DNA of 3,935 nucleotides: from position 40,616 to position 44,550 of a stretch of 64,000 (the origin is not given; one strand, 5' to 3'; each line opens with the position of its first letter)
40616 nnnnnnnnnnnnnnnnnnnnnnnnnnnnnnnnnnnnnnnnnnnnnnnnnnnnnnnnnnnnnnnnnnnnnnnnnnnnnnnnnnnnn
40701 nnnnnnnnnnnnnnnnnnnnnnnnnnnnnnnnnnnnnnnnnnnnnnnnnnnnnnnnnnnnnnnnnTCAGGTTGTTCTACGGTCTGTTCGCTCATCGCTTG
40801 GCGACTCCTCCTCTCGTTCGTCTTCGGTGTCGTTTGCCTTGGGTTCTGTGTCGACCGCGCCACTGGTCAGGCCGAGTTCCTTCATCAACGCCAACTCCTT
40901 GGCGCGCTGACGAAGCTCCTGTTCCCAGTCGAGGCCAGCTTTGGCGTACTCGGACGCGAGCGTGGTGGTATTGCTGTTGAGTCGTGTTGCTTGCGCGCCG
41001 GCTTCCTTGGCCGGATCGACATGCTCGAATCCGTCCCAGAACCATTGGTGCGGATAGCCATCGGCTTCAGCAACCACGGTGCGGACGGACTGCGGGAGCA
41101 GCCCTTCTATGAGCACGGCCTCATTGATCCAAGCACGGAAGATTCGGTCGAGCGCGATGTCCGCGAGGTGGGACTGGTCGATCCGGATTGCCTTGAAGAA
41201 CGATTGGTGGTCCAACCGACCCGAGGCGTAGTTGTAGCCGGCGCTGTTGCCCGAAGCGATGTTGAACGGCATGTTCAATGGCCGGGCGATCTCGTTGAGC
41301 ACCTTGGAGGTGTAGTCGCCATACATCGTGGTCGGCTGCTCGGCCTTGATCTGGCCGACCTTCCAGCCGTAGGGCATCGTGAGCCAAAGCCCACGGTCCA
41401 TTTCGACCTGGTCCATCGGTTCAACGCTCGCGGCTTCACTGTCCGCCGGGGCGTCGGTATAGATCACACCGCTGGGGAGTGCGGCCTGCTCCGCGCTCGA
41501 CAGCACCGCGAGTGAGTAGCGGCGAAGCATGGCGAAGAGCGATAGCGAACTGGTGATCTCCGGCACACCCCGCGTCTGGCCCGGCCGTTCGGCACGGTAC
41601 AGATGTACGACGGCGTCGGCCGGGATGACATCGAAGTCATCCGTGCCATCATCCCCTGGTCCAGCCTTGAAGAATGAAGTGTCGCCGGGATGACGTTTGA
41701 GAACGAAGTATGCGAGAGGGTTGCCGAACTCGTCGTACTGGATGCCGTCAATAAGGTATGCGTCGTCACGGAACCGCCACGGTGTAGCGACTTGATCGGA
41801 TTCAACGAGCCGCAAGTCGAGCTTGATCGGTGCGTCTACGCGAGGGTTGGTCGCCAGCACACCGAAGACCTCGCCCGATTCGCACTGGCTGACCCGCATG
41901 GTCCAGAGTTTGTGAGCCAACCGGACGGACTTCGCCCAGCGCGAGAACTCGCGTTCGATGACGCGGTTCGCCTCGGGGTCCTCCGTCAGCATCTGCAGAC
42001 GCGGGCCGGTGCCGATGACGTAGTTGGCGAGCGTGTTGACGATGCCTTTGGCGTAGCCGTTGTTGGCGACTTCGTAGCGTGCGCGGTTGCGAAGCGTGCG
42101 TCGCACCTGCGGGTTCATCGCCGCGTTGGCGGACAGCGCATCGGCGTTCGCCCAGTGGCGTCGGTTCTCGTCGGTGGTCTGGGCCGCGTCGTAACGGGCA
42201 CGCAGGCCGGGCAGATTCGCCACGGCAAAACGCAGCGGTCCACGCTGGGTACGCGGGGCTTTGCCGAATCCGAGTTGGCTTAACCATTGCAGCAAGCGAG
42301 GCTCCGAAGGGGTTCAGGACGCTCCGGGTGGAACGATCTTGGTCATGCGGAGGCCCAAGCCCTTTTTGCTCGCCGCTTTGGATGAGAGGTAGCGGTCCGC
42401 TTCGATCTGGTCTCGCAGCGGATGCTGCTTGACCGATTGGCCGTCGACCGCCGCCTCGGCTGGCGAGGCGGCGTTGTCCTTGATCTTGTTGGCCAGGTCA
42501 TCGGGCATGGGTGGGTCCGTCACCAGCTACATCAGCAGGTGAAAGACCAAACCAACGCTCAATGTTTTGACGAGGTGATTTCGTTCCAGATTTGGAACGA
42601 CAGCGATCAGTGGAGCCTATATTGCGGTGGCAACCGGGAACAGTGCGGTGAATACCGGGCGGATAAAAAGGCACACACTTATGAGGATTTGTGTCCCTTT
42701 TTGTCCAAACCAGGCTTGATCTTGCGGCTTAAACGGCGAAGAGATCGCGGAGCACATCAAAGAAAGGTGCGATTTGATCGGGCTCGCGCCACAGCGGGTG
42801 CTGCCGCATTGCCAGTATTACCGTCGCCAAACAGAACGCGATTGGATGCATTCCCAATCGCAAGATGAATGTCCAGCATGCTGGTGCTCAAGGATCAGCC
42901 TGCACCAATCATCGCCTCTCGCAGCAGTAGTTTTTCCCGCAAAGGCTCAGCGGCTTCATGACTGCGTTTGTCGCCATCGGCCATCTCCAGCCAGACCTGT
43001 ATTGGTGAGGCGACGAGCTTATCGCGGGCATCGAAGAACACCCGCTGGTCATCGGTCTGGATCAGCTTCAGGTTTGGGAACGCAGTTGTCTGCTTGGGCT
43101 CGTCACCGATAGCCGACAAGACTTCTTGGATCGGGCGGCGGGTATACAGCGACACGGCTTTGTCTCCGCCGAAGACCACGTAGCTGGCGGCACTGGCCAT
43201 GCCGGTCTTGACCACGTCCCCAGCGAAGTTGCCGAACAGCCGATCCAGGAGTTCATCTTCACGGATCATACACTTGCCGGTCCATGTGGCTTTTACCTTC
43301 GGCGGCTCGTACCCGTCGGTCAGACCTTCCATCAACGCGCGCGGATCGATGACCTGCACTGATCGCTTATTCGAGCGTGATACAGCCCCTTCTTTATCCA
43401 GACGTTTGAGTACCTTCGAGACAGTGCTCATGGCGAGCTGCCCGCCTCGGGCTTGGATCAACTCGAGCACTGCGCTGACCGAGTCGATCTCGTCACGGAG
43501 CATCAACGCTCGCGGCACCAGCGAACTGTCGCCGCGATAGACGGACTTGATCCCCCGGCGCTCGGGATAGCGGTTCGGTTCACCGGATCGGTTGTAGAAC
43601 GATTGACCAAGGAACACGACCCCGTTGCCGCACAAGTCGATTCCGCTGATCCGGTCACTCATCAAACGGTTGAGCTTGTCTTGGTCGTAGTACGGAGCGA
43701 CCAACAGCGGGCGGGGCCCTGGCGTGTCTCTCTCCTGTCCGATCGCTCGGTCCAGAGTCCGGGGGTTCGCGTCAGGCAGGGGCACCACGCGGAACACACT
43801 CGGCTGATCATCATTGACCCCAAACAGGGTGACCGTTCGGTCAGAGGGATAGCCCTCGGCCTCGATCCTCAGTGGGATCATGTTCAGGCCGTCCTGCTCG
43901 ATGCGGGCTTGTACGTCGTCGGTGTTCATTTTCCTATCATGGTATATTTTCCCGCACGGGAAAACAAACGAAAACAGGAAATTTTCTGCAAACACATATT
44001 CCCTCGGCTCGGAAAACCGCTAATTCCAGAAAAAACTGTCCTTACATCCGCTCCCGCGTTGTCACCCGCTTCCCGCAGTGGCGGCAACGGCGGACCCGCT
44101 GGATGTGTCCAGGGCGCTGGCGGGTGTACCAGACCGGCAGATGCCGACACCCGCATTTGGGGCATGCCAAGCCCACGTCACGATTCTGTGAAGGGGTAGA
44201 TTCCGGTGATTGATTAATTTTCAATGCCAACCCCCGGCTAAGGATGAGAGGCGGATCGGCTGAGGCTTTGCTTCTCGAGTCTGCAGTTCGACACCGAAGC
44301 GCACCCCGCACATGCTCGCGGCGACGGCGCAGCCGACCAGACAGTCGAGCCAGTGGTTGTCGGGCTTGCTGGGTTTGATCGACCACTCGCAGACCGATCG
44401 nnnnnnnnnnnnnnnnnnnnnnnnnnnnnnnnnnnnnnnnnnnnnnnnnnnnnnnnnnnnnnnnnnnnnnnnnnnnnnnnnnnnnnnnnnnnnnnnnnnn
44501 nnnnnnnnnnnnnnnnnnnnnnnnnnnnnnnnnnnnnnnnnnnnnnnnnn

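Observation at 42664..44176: Self-contained moron between terminase and gpW/portal: zinc ribbon + operator + 344-aa wHTH-like protein + terminator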

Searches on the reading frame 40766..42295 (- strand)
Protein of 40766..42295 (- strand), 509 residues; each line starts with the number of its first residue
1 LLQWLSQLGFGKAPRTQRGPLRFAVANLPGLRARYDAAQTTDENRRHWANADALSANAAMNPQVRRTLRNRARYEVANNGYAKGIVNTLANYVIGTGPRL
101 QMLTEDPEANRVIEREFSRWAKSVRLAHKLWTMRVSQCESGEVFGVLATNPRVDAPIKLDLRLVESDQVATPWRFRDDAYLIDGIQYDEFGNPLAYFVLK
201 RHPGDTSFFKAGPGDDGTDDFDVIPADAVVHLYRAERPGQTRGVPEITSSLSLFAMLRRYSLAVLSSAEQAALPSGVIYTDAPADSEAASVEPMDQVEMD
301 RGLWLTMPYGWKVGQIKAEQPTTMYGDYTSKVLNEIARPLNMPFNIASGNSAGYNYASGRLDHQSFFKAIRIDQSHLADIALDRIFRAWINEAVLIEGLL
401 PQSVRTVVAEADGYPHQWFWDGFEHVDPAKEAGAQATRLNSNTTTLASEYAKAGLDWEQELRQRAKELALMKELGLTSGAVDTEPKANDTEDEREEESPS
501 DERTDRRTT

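Call 4: search_protein_families(library=pfam, proteins=[window:40766-42295:-], max_evalue=1)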
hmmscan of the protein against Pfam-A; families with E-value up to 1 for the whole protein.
window:40766-42295:- (509 aa): 1 family
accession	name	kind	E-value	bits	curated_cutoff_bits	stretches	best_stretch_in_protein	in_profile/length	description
PF05136.18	Phage_portal_2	-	1e-58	199.6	32.9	1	49-374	8-354/354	Phage portal protein, lambda family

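Call 5: search_protein_families(library=phrogs, proteins=[window:40766-42295:-], max_evalue=1)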
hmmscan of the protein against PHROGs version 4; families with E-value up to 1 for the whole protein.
window:40766-42295:- (509 aa): 4 families
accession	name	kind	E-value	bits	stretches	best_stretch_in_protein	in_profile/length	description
phrog_21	-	head and packaging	3.8e-65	221.4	1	29-502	36-528/1362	portal protein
phrog_537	-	head and packaging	1.2e-24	87.8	1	305-499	34-225/233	portal protein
phrog_33813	-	unknown function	0.00063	20.6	1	52-126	48-129/160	-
phrog_146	-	head and packaging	0.11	12.3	0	330-499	310-454/587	portal protein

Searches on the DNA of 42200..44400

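Call 88: search_rna_families(source=window, start=42200, end=44400, threshold=evalue, max_evalue=1)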
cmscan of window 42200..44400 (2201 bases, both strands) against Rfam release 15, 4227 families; matches with E-value up to 1: 1.
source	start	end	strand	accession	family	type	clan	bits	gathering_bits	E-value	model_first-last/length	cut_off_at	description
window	42893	42963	-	RF01144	sR17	Gene; snRNA; snoRNA; CD-box;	-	16.6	36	0.85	1-55/55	no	Small nucleolar RNA sR17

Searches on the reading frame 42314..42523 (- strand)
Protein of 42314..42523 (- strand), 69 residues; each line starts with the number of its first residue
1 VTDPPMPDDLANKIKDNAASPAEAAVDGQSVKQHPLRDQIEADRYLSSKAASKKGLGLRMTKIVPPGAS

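Call 4: search_protein_families(library=pfam, proteins=[window:42314-42523:-], max_evalue=1)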
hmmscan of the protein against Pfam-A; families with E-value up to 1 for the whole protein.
window:42314-42523:- (69 aa): 0 families

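Call 5: search_protein_families(library=phrogs, proteins=[window:42314-42523:-], max_evalue=1)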
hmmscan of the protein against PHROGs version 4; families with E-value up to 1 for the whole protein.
window:42314-42523:- (69 aa): 0 families

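Call 8: search_protein_families(library=ncbifam, proteins=[window:42314-42523:-], max_evalue=1)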
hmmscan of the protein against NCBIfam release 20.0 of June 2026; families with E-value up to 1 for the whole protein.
window:42314-42523:- (69 aa): 0 families

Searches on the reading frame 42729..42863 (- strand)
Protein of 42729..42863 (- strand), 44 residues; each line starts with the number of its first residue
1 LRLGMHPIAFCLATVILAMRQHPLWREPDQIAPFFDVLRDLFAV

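Call 4: search_protein_families(library=pfam, proteins=[window:42729-42863:-], max_evalue=1)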
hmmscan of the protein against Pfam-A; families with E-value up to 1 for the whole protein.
window:42729-42863:- (44 aa): 1 family
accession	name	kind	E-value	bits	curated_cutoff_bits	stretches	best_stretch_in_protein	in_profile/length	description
PF19471.4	DUF6008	-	0.21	11.5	27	1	2-35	188-221/235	Family of unknown function (DUF6008)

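Call 5: search_protein_families(library=phrogs, proteins=[window:42729-42863:-], max_evalue=1)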
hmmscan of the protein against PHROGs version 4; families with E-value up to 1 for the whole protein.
window:42729-42863:- (44 aa): 0 families

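Call 6: search_protein_families(library=padloc, proteins=[window:42729-42863:-], max_evalue=1)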
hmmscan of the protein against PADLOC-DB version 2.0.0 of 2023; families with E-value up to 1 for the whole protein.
window:42729-42863:- (44 aa): 0 families

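Call 8: search_protein_families(library=ncbifam, proteins=[window:42729-42863:-], max_evalue=1)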
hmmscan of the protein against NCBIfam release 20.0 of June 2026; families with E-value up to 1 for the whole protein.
window:42729-42863:- (44 aa): 0 families
